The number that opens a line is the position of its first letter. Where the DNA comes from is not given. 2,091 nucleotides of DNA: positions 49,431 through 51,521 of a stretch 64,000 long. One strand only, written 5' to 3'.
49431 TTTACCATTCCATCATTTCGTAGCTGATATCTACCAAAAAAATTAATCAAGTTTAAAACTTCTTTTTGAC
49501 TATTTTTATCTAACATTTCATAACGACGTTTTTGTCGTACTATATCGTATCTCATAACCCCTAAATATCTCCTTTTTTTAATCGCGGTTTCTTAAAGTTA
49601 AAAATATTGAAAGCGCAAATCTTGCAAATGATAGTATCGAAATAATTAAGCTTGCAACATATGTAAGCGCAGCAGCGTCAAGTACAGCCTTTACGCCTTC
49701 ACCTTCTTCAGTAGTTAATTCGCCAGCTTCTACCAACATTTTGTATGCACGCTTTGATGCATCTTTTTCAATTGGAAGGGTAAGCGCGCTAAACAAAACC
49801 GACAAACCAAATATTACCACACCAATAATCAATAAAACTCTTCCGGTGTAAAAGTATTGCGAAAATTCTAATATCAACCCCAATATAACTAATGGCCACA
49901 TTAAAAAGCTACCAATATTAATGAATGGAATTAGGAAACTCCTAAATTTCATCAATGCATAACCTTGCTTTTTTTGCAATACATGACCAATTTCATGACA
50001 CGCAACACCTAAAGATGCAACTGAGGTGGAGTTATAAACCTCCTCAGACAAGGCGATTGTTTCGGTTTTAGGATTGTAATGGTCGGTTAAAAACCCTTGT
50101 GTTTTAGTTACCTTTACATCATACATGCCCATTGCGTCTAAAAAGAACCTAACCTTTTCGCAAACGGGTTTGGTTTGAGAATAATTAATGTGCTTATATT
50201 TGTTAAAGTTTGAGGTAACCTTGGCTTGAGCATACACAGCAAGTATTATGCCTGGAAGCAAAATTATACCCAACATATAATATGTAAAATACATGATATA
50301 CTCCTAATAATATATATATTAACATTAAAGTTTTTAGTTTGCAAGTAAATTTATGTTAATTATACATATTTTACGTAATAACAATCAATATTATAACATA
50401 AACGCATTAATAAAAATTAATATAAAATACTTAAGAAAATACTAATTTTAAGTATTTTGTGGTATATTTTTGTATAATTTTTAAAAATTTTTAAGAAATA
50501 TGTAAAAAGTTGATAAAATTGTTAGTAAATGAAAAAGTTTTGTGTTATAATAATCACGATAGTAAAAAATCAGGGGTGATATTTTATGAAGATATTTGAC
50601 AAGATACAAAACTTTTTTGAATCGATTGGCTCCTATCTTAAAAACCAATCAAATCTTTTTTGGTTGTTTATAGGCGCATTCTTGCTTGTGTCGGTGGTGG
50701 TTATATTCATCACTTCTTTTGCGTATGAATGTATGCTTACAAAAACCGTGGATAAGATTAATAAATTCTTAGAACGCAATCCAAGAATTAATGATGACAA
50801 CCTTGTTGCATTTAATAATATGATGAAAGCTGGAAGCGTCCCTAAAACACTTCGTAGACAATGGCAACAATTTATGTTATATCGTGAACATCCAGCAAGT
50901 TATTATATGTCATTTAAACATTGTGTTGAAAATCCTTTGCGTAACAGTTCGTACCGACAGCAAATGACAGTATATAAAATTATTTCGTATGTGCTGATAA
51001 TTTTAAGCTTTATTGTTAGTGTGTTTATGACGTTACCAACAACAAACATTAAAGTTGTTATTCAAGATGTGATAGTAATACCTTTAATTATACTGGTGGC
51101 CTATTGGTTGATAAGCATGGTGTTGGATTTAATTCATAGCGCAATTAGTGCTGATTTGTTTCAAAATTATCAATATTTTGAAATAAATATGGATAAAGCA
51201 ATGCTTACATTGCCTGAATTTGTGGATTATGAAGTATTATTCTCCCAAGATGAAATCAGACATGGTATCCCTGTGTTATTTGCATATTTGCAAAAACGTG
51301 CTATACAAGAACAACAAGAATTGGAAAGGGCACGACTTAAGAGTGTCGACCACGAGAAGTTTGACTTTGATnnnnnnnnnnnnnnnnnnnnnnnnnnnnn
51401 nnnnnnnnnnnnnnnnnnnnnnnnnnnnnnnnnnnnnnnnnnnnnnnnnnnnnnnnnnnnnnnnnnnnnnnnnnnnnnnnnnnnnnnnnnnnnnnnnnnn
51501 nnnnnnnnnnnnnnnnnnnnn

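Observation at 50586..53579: Membrane-anchored coiled-coil protein ending in nine AT-hook (GRP) motifs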

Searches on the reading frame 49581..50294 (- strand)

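Call 12: search_protein_families(library=pfam, proteins=[window:49581-50294:-], max_evalue=0.001)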
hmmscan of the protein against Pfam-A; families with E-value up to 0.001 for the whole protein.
window:49581-50294:- (238 aa): 1 family
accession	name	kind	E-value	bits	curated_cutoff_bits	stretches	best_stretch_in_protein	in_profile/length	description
PF04298.18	Zn_peptidase_2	-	1.2e-71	241.1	27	1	10-228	3-215/218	Putative neutral zinc metallopeptidase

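Call 29: search_protein_families(library=padloc, proteins=[window:49581-50294:-], max_evalue=0.01)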
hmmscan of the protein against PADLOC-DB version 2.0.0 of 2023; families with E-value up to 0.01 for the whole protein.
window:49581-50294:- (238 aa): 1 family
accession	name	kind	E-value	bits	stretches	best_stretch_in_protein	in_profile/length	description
PDLC03402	REase_II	-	0.0078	13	0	28-64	97-133/527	Type II restriction enzyme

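Call 30: search_protein_families(library=ncbifam, proteins=[window:49581-50294:-], max_evalue=0.001)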
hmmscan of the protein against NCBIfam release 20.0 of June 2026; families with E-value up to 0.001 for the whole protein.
window:49581-50294:- (238 aa): 0 families

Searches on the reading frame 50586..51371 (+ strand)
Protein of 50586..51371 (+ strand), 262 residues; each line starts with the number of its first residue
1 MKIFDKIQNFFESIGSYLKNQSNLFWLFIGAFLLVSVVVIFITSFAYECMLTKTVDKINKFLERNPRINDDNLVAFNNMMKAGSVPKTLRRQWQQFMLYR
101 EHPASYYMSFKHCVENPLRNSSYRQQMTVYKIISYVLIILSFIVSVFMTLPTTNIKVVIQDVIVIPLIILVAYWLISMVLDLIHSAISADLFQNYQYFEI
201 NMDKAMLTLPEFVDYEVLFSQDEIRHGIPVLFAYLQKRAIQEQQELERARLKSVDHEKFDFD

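Call 69: predict_structure(alignment_id=A3)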
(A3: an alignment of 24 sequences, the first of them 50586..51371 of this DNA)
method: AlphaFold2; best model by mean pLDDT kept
length: 262 residues; sequences in the alignment: 24
mean_pLDDT: 86.5   pTM: 0.70
mean pLDDT of the five models: 86.5, 84.9, 84.7, 84.7, 81.5
residues with pLDDT >= 90: 134; 70-90: 113; 50-70: 15; < 50: 0
segments of 3 or more residues with pLDDT < 50: none
pLDDT, mean of each block of 10 residues (from residue 1): 79 72 88 95 91 94 91 90 90 88 91 89 91 95 86 82 91 95 93 94 90 79 81 81 80 60 52
secondary structure, 60 per line:
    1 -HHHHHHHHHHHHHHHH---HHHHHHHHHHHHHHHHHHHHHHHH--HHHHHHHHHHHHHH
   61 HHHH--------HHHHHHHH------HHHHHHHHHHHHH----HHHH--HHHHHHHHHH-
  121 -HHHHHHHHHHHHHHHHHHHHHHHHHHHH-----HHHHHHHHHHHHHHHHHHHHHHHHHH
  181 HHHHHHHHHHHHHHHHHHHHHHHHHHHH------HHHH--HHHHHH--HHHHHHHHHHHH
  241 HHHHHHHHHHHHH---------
elements in order: H2-17 H21-44 H47-64 H73-80 H87-99 H104-107 H110-119 H122-149 H155-208 H215-218 H221-226 H229-253

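Call 71: fold_search(model_id=the predicted structure, library=pdb)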
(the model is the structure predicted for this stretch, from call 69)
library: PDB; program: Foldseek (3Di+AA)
matches with E <= 10: 121; with E <= 0.001: 0
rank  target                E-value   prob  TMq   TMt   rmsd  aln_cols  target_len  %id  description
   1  8qyd_A                2.7e-03  1.00  0.52  0.50  18.8       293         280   13  Zorya anti-bacteriophage defense system ZorAB (released 2024-11-06)
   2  8qyk_A                3.2e-03  1.00  0.52  0.52  15.0       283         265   12  Zorya anti-bacteriophage defense system ZorAB, ZorA delta_359-592, ZorA tail middle deletion. (released 2024-11-06)
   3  8qyh_A                4.7e-03  1.00  0.52  0.51  15.3       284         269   11  Zorya anti-bacteriophage defense system ZorAB ZorA E86A_E89A, Calcium binding site mutation (released 2024-11-06)
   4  8qyy_A                8.3e-03  1.00  0.53  0.55   9.0       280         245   11  Zorya anti-bacteriophage defense system ZorAB, ZorA delta_435-729, ZorA tail tip deletion. (released 2024-11-06)
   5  8vvn_D                2.1e-01  0.97  0.41  0.45   6.7       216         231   12  Cryo-EM structure of a type I ZorAB complex from Shewanella sp. strain ANA-3 (released 2025-02-05)
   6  8vvn_C                3.9e-01  0.93  0.43  0.47   7.2       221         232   13  Cryo-EM structure of a type I ZorAB complex from Shewanella sp. strain ANA-3 (released 2025-02-05)
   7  5zfp_B                4.0e-01  0.77  0.36  0.41   7.2       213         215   15  Structure of the ExbB/ExbD hexameric complex (released 2018-05-09)
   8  5sv0_B                5.9e-01  0.51  0.31  0.33   7.9       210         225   15  Structure of the ExbB/ExbD complex from E. coli at pH 7.0 (released 2016-09-28)
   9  4tx5_A                8.3e-01  0.21  0.21  0.28  14.7       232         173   11  Crystal structure of Smac-DIABLO (in space group P65) (released 2015-07-15)
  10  2ch7_B                9.6e-01  0.13  0.19  0.16  57.3       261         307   12  Crystal structure of the cytoplasmic domain of a bacterial chemoreceptor from Thermotoga maritima (released 2006-04-18)
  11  6m6z_A                1.2e+00  0.13  0.19  0.22  24.6       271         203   14  A de novo designed transmembrane nanopore, TMH4C4 (released 2020-06-24)
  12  1few                  1.3e+00  0.16  0.22  0.29  15.5       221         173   11  CRYSTAL STRUCTURE OF SMAC/DIABLO (released 2000-09-13)
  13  2ch7_A                1.3e+00  0.08  0.17  0.15  55.8       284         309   12  Crystal structure of the cytoplasmic domain of a bacterial chemoreceptor from Thermotoga maritima (released 2006-04-18)
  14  5zfp_J                1.4e+00  0.41  0.35  0.40   7.5       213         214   14  Structure of the ExbB/ExbD hexameric complex (released 2018-05-09)
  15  9ddo_A                1.8e+00  0.35  0.36  0.40   6.6       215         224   17  E. coli TonB-ExbBD TonB bound to ExbB chain C (released 2025-07-09)
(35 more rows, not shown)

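Call 74: search_protein_families(library=pfam, alignment_id=A3, max_evalue=10)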
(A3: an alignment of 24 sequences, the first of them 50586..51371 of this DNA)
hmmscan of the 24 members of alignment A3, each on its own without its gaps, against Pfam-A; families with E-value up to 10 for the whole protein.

A. member 1, window:50586-51371:+ (262 aa): 4 families
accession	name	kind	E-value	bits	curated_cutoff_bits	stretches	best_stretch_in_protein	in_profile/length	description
PF22571.1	LiaI-LiaF-TM_PspC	-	0.0013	18.9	27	1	5-47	10-52/142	PspC transmembrane region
PF08510.17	PIG-P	-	0.015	15.5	39.3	1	24-66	43-85/121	PIG-P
PF14965.11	BRI3BP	-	0.036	14.1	27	1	128-187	42-100/179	Negative regulator of p53/TP53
PF14015.11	DUF4231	-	4.1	8.3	24.7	1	121-173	8-52/103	Protein of unknown function (DUF4231)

B. families by the number of members that match (of 24 scanned): 61 families (the first 25 are shown)
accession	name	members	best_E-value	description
PF20990.2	DUF2207_C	9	0.00075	Predicted membrane protein (DUF2207) C-terminal domain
PF00335.26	Tetraspanin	3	0.0051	Tetraspanin family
PF20563.3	DUF6773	3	0.025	Family of unknown function (DUF6773)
PF08395.17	7tm_7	2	0.0025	7tm Chemosensory receptor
PF03706.18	LPG_synthase_TM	2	0.017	Lysylphosphatidylglycerol synthase TM region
PF24896.1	Receiver_CRE1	2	0.12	AHK4/CRE1/WOL first receiver domain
PF22571.1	LiaI-LiaF-TM_PspC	1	0.0013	PspC transmembrane region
PF08122.17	NDUF_B12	1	0.01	NADH-ubiquinone oxidoreductase B12 subunit family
PF01384.25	PHO4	1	0.011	Phosphate transporter family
PF23233.1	HAT_Syf1_CNRKL1_N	1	0.013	Pre-mRNA-splicing factor Syf1/CNRKL1 N-terminal HAT repeat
PF08510.17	PIG-P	1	0.015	PIG-P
PF16492.10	Cadherin_C_2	1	0.015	Cadherin cytoplasmic C-terminal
PF03994.20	DUF350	1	0.028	Domain of Unknown Function (DUF350)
PF15157.13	IQCJ-SCHIP1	1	0.031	Fusion protein IQCJ-SCHIP1 with IQ-like motif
PF03553.21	Na_H_antiporter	1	0.035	Na+/H+ antiporter family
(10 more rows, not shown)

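Call 75: search_protein_families(library=padloc, alignment_id=A3, max_evalue=10)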
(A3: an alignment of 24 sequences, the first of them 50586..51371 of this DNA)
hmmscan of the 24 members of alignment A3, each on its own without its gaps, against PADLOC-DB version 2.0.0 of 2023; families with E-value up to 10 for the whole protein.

A. member 1, window:50586-51371:+ (262 aa): 0 families

B. families by the number of members that match (of 24 scanned): 8 families
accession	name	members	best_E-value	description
PDLC02364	PycTM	1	3e-05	-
PDLC01053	Csx1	1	0.01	TM+CARF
PDLC04300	PDC-M02B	1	0.023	-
PDLC01158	Mem_04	1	0.062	"Membrane protein (2TM at N-terminus and a globular domain) in type III operon, could be a CARF domain diverged beyond r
PDLC00720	Effector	1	0.12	4TM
PDLC01604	tm_4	1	0.45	CAS-VI-B; associated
PDLC02365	PycTM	1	3.7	-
PDLC01941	CARF8--CARF_TM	1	3.8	-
